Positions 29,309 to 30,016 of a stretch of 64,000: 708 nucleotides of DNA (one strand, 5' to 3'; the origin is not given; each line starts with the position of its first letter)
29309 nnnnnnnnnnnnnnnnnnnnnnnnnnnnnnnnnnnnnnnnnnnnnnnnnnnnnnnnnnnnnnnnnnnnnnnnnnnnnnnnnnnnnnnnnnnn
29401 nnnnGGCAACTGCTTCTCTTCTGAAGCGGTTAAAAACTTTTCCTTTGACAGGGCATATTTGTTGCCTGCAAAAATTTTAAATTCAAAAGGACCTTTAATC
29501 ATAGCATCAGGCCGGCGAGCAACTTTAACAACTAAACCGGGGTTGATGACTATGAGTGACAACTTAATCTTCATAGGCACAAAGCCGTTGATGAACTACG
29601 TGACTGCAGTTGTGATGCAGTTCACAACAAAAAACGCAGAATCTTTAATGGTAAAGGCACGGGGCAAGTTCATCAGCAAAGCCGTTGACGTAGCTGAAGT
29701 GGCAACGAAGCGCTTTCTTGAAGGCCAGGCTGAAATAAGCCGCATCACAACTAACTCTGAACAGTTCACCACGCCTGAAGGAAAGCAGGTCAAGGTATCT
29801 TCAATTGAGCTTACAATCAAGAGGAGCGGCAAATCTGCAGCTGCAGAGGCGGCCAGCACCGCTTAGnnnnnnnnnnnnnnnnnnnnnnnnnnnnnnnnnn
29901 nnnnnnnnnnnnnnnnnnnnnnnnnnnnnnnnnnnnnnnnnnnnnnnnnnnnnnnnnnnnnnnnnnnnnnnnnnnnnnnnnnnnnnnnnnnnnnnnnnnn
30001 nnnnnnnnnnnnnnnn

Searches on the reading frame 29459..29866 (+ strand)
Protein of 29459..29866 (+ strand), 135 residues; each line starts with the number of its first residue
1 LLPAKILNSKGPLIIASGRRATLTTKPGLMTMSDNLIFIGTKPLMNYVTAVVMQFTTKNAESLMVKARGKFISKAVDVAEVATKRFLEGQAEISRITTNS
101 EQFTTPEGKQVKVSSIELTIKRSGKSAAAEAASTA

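Call 54: search_protein_families(library=pfam, max_evalue=0.01, proteins=[window:29459-29866:+])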
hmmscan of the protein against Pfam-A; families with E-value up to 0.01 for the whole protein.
window:29459-29866:+ (135 aa): 1 family
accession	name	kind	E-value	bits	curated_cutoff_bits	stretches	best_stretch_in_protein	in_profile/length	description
PF01918.27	Alba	-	5.3e-15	55.4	25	1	35-99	1-65/66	Alba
